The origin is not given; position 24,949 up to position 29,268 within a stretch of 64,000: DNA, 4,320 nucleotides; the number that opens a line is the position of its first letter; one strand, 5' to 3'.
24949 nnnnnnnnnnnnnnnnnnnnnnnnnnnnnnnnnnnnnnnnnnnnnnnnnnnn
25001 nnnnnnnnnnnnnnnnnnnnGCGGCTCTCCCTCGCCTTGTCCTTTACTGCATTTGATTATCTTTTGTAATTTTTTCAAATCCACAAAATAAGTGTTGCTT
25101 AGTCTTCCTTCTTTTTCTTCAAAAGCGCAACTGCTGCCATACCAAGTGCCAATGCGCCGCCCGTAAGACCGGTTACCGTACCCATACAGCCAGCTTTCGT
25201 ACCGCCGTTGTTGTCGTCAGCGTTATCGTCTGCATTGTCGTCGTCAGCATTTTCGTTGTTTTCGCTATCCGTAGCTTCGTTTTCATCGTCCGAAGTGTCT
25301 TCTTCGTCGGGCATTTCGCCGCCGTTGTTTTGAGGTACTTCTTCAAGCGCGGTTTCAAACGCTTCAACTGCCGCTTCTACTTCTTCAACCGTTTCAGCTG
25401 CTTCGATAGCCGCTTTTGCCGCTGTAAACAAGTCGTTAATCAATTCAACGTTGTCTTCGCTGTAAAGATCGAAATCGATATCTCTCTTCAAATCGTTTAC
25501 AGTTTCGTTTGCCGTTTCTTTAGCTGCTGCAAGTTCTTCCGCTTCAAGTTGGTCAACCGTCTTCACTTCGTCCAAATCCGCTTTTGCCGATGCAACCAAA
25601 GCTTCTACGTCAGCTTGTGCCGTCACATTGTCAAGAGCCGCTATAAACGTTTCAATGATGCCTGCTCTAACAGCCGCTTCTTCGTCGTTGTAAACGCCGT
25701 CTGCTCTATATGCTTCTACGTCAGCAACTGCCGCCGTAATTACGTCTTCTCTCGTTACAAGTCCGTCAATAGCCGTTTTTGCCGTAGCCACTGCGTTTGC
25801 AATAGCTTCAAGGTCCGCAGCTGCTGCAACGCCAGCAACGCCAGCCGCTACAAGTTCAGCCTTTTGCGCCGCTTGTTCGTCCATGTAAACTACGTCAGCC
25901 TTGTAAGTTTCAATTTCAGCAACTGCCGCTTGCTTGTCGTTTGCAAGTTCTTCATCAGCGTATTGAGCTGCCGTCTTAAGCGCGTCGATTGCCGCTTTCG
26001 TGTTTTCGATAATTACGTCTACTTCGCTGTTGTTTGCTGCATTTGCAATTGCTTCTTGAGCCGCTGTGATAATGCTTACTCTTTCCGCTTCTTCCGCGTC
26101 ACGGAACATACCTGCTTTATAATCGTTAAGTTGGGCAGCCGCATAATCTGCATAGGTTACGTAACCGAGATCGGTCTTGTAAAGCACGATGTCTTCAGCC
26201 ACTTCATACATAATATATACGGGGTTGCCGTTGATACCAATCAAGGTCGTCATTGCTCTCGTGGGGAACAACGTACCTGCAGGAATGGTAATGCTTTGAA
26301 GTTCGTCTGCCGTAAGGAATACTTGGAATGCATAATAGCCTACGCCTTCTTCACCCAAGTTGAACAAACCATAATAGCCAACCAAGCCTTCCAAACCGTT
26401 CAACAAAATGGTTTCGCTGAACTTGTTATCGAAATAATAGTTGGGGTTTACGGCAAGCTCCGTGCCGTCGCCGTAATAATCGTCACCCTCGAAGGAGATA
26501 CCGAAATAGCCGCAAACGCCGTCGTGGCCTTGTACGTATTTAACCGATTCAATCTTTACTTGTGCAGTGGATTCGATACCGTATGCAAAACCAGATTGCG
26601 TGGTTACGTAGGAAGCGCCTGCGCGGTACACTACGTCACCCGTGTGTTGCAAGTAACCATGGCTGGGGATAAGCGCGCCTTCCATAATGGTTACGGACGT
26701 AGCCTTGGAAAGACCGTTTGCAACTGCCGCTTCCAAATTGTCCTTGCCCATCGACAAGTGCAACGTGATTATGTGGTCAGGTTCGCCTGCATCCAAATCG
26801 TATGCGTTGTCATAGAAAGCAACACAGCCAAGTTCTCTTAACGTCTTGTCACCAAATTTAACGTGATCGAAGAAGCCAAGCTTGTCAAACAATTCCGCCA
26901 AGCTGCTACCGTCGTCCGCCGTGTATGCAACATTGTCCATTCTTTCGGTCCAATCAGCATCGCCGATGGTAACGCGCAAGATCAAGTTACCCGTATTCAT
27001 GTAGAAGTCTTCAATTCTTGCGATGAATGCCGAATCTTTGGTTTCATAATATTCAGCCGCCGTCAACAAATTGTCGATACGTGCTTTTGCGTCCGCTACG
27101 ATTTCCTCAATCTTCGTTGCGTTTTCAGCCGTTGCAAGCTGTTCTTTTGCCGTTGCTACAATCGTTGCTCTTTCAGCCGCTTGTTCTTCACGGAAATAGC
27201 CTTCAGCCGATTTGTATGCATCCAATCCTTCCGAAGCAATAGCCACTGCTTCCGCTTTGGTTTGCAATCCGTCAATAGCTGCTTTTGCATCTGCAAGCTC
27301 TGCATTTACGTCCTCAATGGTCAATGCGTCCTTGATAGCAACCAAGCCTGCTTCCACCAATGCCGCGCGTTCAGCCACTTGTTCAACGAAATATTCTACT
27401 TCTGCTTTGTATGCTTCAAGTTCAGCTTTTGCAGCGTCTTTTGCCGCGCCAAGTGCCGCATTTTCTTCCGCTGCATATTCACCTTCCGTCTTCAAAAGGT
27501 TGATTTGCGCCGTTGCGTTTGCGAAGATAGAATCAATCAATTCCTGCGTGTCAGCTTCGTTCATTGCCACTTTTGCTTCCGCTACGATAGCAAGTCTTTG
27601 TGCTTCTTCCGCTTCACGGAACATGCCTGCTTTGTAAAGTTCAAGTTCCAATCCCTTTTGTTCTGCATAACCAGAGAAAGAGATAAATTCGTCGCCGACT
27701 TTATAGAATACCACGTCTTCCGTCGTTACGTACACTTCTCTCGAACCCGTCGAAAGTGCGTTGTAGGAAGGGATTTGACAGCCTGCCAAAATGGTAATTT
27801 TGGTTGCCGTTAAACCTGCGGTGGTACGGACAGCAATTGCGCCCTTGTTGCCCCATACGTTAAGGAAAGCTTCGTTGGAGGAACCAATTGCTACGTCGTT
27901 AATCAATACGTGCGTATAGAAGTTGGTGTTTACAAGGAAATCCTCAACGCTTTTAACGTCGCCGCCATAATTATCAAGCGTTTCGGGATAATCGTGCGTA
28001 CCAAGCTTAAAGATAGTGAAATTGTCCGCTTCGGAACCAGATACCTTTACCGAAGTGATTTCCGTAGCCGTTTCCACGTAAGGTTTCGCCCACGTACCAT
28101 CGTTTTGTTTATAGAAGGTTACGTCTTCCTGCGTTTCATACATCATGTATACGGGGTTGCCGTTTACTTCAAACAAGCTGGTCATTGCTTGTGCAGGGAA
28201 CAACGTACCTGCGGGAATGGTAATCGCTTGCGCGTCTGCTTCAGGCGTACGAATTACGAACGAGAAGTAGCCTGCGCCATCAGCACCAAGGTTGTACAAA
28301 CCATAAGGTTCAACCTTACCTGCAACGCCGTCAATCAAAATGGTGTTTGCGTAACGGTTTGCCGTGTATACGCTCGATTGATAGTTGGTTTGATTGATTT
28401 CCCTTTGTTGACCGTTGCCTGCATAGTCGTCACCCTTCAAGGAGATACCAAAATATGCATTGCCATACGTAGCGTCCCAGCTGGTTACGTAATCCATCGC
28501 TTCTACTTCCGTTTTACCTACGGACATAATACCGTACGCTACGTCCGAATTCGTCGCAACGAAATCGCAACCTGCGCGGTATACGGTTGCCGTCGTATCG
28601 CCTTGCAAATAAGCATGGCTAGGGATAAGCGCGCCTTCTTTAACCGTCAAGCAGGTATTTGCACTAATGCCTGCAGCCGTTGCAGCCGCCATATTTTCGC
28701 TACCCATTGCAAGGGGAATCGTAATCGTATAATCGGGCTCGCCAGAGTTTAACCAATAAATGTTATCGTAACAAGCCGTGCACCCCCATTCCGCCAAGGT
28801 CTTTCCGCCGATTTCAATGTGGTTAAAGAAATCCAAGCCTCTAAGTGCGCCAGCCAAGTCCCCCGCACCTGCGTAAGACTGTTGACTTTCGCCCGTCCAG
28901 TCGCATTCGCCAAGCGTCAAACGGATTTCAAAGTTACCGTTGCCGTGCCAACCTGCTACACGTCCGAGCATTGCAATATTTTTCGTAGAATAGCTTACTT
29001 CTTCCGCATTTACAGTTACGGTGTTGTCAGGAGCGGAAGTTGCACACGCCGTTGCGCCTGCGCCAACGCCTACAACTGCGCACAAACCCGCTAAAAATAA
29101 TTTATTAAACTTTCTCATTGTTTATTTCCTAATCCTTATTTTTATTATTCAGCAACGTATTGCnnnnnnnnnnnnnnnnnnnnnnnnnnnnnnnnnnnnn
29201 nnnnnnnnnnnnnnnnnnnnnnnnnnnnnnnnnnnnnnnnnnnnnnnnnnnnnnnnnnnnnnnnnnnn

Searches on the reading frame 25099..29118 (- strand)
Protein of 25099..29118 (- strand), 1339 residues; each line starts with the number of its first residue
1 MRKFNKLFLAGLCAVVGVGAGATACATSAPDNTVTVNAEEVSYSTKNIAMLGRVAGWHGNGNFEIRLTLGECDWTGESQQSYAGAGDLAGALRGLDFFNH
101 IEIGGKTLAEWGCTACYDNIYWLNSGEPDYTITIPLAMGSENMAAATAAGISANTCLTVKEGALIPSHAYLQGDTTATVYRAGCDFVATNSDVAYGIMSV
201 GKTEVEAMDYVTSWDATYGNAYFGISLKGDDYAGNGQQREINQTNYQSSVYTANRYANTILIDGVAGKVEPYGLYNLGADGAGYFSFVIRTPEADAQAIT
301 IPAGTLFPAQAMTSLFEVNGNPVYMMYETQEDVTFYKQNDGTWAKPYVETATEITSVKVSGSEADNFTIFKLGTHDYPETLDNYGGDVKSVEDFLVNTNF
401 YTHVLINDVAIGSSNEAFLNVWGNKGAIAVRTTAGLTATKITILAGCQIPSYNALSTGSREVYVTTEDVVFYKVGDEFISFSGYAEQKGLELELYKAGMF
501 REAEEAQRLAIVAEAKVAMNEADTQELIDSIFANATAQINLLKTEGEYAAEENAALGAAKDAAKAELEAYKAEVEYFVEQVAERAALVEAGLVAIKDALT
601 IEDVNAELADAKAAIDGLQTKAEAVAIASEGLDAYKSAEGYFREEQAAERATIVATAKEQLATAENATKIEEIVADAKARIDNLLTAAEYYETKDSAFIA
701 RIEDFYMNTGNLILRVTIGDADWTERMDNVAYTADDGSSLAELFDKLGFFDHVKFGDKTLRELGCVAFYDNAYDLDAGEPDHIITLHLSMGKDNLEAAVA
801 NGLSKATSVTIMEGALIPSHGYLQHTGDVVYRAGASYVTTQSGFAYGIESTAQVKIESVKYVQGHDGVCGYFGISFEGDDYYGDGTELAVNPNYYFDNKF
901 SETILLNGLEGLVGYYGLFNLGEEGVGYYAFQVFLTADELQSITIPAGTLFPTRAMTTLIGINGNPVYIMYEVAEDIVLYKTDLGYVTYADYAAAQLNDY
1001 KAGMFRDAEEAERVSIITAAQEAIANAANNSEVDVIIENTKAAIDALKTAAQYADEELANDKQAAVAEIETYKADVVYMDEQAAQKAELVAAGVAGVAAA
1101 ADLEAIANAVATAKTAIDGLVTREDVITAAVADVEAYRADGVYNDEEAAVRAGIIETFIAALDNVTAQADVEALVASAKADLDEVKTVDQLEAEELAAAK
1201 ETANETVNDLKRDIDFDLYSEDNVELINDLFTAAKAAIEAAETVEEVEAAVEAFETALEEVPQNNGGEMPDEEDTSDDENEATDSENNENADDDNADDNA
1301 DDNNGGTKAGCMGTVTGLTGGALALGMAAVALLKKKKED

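Call 5: search_protein_families(library=pfam, proteins=[window:25099-29118:-], max_evalue=0.1)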
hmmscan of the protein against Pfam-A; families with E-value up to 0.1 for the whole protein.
window:25099-29118:- (1339 aa): 2 families
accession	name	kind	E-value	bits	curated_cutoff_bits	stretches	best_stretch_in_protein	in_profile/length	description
PF20882.2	Sos7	-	0.018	15.6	27.3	1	549-590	32-73/75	Kinetochore protein Sos7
PF16812.10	AdHead_fibreRBD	-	0.084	13.1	27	0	255-325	42-114/207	C-terminal head domain of the fowl adenovirus type 1 long fibre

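Call 6: search_protein_families(library=ncbifam, proteins=[window:25099-29118:-], max_evalue=0.1)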
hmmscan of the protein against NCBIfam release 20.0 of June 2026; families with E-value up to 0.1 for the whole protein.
window:25099-29118:- (1339 aa): 0 families

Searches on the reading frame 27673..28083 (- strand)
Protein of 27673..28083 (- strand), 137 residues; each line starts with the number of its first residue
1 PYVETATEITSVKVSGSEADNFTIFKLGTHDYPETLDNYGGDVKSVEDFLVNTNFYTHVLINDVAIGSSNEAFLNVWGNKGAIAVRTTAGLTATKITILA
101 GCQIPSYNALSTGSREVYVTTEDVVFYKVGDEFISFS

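Call 35: search_protein_families(library=pfam, proteins=[window:27673-28083:-], max_evalue=10)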
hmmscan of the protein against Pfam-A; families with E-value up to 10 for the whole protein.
seq(137 aa): 1 family
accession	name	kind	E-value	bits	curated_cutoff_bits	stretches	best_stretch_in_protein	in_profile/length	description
PF02803.24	Thiolase_C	-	0.015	15.4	27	1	7-97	5-90/123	Thiolase, C-terminal domain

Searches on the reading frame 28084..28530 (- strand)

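Call 35: search_protein_families(library=pfam, proteins=[window:28084-28530:-], max_evalue=10)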
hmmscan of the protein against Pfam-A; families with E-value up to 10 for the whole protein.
seq(149 aa): 2 families
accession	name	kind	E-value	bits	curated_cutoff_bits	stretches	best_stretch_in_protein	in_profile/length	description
PF16812.10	AdHead_fibreRBD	-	0.011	15.9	27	1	42-129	25-114/207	C-terminal head domain of the fowl adenovirus type 1 long fibre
PF14600.11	CBM_5_12_2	-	0.1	13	27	1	35-64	17-48/62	Cellulose-binding domain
